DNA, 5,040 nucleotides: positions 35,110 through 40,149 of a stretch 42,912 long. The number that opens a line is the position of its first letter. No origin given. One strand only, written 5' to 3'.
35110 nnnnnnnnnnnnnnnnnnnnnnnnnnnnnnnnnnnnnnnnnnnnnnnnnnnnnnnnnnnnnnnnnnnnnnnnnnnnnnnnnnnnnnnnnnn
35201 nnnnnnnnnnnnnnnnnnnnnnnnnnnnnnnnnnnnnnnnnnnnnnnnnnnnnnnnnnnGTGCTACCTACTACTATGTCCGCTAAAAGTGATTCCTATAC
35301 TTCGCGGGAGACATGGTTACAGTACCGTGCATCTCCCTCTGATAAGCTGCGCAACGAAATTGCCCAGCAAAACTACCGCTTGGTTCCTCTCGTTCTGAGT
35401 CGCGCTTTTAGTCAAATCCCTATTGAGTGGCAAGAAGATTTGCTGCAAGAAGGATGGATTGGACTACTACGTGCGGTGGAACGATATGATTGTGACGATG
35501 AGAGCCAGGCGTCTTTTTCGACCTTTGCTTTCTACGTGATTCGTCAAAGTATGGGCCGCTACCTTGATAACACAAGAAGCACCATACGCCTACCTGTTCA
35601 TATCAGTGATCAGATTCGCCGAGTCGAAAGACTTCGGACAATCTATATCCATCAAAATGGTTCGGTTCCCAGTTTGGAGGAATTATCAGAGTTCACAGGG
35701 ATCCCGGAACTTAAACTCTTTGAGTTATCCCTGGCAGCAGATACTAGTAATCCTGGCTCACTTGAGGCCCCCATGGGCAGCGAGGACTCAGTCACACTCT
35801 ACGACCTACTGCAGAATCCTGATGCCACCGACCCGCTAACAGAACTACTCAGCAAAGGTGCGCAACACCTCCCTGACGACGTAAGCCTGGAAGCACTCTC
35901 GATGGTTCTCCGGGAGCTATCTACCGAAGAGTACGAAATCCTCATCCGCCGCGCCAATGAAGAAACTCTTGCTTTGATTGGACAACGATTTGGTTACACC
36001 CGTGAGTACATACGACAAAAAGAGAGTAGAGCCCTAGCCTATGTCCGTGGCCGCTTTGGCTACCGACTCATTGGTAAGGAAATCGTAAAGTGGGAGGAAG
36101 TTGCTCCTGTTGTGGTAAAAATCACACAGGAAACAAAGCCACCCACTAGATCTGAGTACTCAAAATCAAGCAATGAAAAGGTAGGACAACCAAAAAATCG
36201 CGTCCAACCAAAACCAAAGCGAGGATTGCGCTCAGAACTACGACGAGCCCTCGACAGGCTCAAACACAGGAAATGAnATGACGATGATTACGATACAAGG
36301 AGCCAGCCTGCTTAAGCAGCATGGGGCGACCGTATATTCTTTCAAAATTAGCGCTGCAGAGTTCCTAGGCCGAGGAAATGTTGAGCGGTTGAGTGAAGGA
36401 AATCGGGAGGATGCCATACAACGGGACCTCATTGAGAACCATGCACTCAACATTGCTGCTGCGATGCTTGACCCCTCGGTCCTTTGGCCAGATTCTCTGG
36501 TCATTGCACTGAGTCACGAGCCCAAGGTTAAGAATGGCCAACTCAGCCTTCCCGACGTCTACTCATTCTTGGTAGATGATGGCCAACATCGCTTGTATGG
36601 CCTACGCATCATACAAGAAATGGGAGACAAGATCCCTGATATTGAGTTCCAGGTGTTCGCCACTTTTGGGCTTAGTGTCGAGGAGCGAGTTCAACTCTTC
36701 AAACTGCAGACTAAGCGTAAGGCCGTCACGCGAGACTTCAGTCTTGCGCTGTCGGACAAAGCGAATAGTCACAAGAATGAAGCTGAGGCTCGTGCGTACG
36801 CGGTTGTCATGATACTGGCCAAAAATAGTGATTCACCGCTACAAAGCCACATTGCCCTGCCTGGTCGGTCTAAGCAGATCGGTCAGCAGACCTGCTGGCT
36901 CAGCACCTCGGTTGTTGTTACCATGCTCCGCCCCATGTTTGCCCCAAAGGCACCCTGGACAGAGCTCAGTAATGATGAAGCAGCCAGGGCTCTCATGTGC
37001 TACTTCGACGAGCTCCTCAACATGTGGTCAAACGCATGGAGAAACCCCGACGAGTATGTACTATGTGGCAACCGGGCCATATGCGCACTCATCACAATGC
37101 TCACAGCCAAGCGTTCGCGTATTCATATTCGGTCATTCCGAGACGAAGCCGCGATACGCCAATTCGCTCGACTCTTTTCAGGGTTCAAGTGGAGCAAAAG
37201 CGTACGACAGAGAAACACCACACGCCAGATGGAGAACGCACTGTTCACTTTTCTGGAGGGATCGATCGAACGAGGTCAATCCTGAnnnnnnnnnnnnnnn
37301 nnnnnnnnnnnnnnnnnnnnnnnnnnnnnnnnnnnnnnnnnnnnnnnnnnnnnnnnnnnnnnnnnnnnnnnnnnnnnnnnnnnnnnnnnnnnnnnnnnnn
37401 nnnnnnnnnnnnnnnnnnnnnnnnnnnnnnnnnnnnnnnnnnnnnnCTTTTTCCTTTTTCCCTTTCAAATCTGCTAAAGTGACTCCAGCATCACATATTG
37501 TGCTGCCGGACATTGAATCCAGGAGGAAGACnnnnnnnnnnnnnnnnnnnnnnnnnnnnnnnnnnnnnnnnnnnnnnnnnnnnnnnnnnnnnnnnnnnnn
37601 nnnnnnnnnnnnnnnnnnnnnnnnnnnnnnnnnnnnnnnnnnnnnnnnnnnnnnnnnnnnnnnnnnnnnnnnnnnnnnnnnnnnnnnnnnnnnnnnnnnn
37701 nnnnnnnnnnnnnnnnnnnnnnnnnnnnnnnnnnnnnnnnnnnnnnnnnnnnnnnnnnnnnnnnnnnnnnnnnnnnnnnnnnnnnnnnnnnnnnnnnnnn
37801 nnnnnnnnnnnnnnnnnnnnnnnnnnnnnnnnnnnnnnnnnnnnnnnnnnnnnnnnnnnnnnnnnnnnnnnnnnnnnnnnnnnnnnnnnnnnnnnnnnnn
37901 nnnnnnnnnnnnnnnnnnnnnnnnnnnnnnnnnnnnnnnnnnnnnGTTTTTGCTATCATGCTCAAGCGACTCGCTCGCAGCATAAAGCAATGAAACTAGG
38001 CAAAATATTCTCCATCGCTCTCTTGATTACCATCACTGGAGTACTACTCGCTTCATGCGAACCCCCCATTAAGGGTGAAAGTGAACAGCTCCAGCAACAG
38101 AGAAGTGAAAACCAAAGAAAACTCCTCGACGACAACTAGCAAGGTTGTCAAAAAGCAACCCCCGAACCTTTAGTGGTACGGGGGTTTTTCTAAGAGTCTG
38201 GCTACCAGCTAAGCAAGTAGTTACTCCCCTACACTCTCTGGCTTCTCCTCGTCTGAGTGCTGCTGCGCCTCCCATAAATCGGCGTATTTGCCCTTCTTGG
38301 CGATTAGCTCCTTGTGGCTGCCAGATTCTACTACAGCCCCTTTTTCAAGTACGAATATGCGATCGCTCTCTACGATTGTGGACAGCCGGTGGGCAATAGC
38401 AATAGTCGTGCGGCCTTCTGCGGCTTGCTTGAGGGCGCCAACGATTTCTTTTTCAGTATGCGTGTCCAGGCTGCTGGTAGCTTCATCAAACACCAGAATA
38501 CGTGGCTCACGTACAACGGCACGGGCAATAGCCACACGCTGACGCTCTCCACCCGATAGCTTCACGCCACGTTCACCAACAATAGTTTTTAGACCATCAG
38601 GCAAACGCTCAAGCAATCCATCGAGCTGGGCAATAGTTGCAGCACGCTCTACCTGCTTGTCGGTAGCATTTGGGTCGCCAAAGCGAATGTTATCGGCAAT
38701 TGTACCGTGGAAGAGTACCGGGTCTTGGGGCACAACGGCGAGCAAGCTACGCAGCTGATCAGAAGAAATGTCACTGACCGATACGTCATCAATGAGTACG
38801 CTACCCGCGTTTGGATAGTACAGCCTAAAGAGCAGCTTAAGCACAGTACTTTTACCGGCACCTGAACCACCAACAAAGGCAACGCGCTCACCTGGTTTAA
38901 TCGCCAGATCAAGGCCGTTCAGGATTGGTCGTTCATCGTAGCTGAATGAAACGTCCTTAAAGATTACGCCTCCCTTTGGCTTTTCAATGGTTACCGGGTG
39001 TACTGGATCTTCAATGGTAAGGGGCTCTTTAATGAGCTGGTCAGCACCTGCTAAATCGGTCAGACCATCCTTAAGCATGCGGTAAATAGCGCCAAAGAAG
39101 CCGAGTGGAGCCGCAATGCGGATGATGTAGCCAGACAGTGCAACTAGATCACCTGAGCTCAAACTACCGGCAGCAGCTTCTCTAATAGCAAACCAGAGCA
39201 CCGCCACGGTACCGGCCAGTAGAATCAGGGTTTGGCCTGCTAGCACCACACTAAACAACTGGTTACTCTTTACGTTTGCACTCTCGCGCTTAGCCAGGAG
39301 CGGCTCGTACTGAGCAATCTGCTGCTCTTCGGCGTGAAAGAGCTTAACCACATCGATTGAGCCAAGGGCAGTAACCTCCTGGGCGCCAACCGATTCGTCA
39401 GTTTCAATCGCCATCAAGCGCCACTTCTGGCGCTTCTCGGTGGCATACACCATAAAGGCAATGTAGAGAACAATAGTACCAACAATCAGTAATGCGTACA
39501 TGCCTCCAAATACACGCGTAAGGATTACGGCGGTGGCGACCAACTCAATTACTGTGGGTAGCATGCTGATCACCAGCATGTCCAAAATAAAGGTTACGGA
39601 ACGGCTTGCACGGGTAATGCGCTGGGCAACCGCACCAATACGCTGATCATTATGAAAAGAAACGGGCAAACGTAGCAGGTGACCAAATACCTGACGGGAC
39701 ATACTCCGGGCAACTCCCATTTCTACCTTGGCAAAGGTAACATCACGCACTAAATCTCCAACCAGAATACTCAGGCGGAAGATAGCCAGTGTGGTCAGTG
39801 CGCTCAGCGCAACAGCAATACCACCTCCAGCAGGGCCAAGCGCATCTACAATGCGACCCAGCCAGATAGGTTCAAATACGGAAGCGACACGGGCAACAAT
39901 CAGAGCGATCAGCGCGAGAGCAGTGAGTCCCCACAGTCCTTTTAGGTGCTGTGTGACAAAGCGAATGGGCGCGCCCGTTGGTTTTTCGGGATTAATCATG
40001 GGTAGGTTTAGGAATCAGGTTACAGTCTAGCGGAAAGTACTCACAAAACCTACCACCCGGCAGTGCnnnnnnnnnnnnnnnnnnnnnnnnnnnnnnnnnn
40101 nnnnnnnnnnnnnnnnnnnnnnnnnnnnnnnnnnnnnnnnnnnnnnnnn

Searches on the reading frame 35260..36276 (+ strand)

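Call 9: search_protein_families(library=pfam, proteins=[window:35260-36276:+], max_evalue=0.001)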
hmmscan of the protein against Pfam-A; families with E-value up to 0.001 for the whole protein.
window:35260-36276:+ (338 aa): 3 families
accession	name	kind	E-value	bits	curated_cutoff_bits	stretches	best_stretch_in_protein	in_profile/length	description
PF04542.20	Sigma70_r2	-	7.3e-10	38.9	24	1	56-105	21-68/71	Sigma-70 region 2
PF04545.22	Sigma70_r4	-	2.6e-07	30.5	24.1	1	216-263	1-49/50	Sigma-70, region 4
PF04539.22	Sigma70_r3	-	0.00057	20.4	25.3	0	118-192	2-74/78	Sigma-70 region 3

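Call 59: search_protein_families(library=phrogs, proteins=[window:35260-36273:+], max_evalue=0.001)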
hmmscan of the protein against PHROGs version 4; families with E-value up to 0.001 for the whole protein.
window:35260-36273:+ (338 aa): 1 family
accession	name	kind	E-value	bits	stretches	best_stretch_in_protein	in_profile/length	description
phrog_351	-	transcription regulation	4.4e-41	142.4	1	27-276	501-737/928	RNA polymerase sigma factor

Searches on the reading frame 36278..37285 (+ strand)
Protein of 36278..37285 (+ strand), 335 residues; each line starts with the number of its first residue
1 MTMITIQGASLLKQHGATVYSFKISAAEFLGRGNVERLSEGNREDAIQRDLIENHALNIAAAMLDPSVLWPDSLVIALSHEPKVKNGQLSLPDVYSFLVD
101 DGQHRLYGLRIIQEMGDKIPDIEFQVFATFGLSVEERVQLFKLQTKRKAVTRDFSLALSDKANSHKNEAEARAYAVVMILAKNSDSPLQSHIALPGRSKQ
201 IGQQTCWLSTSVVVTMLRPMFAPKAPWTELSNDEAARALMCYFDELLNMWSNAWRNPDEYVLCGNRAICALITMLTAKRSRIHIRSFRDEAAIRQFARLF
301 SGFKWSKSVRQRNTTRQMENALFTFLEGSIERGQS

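Call 10: search_protein_families(library=pfam, proteins=[window:36278-37285:+], max_evalue=0.001)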
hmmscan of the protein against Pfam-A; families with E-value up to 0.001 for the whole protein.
window:36278-37285:+ (335 aa): 1 family
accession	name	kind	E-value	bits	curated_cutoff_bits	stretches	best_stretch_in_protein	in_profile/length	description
PF14072.11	DndB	-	4.1e-06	26.5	29.1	1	41-179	35-181/338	DNA-sulfur modification-associated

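Call 24: search_protein_families(library=padloc, proteins=[window:36278-37282:+], max_evalue=0.01)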
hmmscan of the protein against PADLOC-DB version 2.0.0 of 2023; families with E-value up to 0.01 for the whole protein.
window:36278-37282:+ (335 aa): 1 family
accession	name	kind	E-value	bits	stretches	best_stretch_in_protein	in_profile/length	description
PDLC02811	DpdB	-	1.2e-10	38.8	1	10-310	11-331/370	DpdB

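Call 59: search_protein_families(library=phrogs, proteins=[window:36278-37282:+], max_evalue=0.001)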
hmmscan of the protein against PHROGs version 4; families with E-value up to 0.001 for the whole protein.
window:36278-37282:+ (335 aa): 0 families

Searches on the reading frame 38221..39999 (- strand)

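Call 10: search_protein_families(library=pfam, proteins=[window:38221-39999:-], max_evalue=0.001)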
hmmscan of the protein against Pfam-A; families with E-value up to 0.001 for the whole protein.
window:38221-39999:- (592 aa): 4 families
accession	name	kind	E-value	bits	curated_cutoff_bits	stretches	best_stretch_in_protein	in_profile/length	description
PF00005.33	ABC_tran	-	2.5e-32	112.8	25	1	360-509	1-137/137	ABC transporter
PF00664.28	ABC_membrane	-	1.6e-30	107.2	28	1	28-293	3-268/274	ABC transporter transmembrane region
PF02463.25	SMC_N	-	0.00023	21.1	40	0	480-550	136-210/220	RecF/RecN/SMC N terminal domain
PF13304.12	AAA_21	-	0.00054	20.6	27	0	374-393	3-22/304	AAA domain, putative AbiEii toxin, Type IV TA system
